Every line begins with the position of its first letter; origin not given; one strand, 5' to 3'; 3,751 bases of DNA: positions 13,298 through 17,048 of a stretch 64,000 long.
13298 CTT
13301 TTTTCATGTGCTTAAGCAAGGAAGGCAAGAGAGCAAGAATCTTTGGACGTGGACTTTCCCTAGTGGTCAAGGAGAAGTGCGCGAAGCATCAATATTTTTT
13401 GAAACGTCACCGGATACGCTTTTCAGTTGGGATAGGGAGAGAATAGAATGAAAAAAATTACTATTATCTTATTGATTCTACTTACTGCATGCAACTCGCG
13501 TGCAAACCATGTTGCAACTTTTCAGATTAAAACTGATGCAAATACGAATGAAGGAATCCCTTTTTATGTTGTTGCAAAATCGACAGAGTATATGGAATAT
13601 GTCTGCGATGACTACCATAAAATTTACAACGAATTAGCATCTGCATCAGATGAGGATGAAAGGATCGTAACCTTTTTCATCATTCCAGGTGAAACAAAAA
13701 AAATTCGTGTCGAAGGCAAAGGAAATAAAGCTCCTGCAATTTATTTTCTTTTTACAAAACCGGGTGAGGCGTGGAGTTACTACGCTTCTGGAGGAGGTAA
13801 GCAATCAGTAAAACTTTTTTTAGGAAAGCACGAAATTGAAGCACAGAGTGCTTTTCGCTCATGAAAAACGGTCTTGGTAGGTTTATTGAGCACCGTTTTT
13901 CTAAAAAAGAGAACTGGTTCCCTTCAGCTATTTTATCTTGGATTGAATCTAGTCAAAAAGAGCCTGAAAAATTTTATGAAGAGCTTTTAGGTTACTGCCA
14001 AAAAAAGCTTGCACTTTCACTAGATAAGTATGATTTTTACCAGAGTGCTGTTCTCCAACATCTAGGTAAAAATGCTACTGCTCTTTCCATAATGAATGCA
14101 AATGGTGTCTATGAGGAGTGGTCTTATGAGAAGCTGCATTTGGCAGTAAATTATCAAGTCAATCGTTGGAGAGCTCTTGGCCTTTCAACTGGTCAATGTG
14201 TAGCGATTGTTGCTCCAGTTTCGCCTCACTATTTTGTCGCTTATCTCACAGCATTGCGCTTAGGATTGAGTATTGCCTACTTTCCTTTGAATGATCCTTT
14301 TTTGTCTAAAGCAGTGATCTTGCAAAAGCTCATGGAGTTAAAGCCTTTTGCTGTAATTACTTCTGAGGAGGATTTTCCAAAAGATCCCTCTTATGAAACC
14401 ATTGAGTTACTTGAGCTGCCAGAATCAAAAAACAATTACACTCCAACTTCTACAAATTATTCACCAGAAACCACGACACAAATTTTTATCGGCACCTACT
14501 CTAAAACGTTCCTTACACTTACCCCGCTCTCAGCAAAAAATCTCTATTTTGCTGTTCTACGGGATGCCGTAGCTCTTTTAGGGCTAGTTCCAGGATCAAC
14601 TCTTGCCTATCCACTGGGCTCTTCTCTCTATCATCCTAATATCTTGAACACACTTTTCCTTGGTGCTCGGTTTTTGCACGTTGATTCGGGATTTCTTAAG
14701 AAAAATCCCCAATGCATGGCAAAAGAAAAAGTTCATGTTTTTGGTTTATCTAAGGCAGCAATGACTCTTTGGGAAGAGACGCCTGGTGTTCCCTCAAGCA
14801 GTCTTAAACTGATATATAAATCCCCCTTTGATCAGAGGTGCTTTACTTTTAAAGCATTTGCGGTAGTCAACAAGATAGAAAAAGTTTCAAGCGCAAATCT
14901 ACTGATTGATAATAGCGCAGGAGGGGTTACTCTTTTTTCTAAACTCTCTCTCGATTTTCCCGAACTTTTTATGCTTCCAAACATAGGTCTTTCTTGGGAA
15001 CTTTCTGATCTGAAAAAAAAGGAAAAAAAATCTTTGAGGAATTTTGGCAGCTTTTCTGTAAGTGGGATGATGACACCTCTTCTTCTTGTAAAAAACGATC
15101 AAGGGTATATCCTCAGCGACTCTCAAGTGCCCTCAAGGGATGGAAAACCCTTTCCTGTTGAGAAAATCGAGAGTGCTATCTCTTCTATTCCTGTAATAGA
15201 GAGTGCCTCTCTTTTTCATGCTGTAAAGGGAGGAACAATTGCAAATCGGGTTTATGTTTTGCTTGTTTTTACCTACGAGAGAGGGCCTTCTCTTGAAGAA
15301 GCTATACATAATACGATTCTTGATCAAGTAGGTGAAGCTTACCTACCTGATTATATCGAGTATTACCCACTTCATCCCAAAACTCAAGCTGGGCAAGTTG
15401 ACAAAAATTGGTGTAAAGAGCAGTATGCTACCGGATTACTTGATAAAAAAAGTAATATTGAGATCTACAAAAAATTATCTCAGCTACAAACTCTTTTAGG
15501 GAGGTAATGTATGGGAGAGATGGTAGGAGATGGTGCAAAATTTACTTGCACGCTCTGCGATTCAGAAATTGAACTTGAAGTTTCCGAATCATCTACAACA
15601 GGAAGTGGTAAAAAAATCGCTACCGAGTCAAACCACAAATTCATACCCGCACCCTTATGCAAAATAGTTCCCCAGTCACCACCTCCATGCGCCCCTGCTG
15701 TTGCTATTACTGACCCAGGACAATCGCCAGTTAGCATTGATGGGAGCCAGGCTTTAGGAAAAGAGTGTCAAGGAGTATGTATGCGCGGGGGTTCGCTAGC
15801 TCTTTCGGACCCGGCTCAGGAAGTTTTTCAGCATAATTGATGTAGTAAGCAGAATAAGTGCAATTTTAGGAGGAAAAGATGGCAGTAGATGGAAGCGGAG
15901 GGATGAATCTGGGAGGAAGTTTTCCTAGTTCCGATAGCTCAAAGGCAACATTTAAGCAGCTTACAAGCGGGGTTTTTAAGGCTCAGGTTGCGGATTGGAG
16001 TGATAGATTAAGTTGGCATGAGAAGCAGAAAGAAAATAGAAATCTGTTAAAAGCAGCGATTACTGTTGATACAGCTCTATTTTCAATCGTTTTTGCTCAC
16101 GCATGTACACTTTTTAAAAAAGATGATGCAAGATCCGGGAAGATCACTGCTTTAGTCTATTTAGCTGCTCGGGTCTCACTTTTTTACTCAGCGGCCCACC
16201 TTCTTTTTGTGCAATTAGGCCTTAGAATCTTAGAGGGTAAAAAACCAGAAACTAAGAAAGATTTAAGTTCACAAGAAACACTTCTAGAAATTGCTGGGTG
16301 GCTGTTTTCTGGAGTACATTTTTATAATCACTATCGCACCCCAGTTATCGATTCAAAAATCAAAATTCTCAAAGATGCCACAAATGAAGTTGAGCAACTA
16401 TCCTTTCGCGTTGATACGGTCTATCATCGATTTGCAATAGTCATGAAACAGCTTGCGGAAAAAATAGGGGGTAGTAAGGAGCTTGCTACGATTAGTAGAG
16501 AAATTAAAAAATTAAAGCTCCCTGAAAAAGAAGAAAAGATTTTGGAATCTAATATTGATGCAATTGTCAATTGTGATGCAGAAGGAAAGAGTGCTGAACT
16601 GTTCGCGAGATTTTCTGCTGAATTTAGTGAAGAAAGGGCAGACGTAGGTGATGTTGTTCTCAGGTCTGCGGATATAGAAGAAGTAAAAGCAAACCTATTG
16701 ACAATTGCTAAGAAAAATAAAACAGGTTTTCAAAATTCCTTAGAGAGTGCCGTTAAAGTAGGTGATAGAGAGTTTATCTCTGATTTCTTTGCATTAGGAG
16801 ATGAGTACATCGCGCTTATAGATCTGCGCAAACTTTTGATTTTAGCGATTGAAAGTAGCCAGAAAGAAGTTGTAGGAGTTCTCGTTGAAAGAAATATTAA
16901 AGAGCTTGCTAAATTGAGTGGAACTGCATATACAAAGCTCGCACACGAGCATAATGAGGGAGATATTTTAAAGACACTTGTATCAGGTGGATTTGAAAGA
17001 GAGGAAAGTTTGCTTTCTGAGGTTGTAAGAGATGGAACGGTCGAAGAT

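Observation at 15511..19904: DUF4280 spike-tip gene directly followed by a 1341-aa ankyrin protein with an Inc-like bilobed hydrophobic domain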

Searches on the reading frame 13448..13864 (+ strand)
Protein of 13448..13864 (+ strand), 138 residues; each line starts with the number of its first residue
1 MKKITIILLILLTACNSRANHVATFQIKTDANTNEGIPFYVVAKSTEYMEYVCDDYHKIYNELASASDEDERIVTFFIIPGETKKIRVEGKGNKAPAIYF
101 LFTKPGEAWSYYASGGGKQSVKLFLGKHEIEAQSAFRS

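Call 7: search_protein_families(library=pfam, proteins=[window:13448-13864:+], max_evalue=0.01)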
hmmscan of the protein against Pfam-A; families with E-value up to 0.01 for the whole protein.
window:13448-13864:+ (138 aa): 1 family
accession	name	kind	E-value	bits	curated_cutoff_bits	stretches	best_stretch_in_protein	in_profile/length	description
PF22361.2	IglE_N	-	1.1e-12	48.6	26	1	40-122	1-81/84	IglE, N-terminal domain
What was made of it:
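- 13448..13864 (+): IglE-type T6SS lipoprotein (TssJ analogue). Pfam IglE_N E 1.1e-12 (call 7).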

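Call 12: search_protein_families(library=ncbifam, proteins=[window:13448-13864:+], max_evalue=0.01)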
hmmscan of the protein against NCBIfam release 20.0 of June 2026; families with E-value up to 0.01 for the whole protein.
window:13448-13864:+ (138 aa): 1 family
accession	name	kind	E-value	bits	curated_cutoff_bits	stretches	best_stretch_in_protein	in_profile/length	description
NF041245.1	T6SS_IglE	equivalog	4e-16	59.2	75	1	4-123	4-122/131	type VI secretion system lipoprotein IglE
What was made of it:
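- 13448..13864 (+): NCBIfam T6SS_IglE scores 59 bits, below its cut-off of 75 (call 12).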

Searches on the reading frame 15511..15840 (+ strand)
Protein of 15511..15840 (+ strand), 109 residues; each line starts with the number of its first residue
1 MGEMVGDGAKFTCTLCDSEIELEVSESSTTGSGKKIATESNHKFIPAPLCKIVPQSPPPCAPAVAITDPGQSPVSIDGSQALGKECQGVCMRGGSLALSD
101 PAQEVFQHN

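Call 7: search_protein_families(library=pfam, proteins=[window:15511-15840:+], max_evalue=0.01)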
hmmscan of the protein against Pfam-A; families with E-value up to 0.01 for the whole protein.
window:15511-15840:+ (109 aa): 1 family
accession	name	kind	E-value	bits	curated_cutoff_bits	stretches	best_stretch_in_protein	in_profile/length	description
PF14107.11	DUF4280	-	6.9e-08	33.5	26.3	1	6-103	2-109/109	Domain of unknown function (DUF4280)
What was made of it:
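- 15511..15840 (+): DUF4280 PAAR-like spike-tip protein, 109 aa. It is a toxin-less form that ends at the junction where relatives continue into a linker and a nuclease toxin. Pfam scores 33.5 bits (call 7).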

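Call 9: find_encoding_contigs(protein=window:15511-15840:+, flank=10000, max_places=10)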
Protein window:15511-15840:+ (109 aa): 2 contigs read that carry it; 1 place shown.
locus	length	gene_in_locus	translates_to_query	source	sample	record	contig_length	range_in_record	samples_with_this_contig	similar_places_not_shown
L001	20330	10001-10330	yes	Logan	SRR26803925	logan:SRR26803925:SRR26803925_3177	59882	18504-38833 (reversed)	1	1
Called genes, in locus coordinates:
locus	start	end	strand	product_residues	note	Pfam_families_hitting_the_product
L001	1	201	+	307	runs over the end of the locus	PF01699:Na_Ca_ex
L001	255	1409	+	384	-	PF07690:MFS_1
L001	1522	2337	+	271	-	PF13338:AbiEi_4 (faint)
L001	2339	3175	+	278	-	PF08843:AbiEii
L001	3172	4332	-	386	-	-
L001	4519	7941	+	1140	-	-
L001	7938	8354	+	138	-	PF22361:IglE_N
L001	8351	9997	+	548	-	PF00501:AMP-binding (weak)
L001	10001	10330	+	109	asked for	PF14107:DUF4280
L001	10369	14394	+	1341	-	PF24521:Ank_KRIT1 (faint), PF00023:Ank (faint), PF13606:Ank_3 (faint), PF23745:ANK_LRRK2 (faint), PF12796:Ank_2, PF13637:Ank_4 (faint), PF13857:Ank_5 (faint), PF12796:Ank_2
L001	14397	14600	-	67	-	-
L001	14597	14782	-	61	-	-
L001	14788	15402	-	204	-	PF09850:DotU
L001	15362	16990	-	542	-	PF05947:T6SS_TssF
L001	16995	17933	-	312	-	-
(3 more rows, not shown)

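Call 12: search_protein_families(library=ncbifam, proteins=[window:15511-15840:+], max_evalue=0.01)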
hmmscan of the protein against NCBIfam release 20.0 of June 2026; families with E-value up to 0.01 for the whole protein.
window:15511-15840:+ (109 aa): 0 families

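Call 18: find_homologous_proteins(query=window:15511-15840:+, max_evalue=0.001)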
Query window:15511-15840:+ (109 aa): 1 proteins with E <= 0.001 among 8 candidates.
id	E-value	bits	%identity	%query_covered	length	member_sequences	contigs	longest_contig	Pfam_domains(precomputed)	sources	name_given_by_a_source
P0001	2.4e-66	238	100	100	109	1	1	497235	PF14107.12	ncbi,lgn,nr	ncbi:MAG: PAAR-like protein [Candidatus Algichlamydia australiensis]|nr:PAAR-like protein [Chlamydia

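Call 87: find_related_loci(query=A7, collection=metagenome_contigs, flank=8000)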
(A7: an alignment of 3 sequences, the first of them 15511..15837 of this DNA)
Query A7 (109 aa) in metagenome_contigs; peptide patterns used: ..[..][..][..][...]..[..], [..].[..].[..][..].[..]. (x = any residue, [..] = any of these).
376 stretches matched a pattern, but none encodes a relative of the query by tblastn (E <= 1e-3).
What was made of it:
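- Tried and rejected: A scan seeded with the DUF4280 core gave nothing (call 87).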

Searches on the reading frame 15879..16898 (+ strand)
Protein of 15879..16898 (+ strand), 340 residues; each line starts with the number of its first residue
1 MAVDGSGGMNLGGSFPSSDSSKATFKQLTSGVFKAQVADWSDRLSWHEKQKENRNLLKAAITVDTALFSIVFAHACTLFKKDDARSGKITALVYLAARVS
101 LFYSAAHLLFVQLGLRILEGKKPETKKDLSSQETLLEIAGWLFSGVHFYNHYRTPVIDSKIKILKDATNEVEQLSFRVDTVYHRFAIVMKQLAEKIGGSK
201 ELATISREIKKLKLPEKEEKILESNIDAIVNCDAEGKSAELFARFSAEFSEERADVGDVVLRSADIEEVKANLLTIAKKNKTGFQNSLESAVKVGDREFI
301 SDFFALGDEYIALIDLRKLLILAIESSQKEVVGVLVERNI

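Call 15: find_homologous_proteins(query=window:15879-16898:+, max_evalue=0.001)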
Query window:15879-16898:+: 5531 candidates shared short words with the query, none scored E <= 0.001.
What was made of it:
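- Tried and rejected: The word-indexed 5.8-billion set gave nothing (call 15).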

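Call 31: search_protein_representatives(protein=window:15879-16898:+)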
Query: 340 residues. Proteins with E-value up to 0.001 (for the whole library): 1; up to 1e-10: 1; up to 1e-30: 1. The best 1 are listed.
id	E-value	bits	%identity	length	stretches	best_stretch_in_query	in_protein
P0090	1.3e-136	471.4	80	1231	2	111-340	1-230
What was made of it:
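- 15879..19904 (+): 1341-aa ankyrin-repeat protein, last gene of the operon. It is lineage-specific and fast-evolving. The N-terminal 340 aa has no homologue in 5.8 billion or 1.84 billion protein sets other than itself (calls 15, 31).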
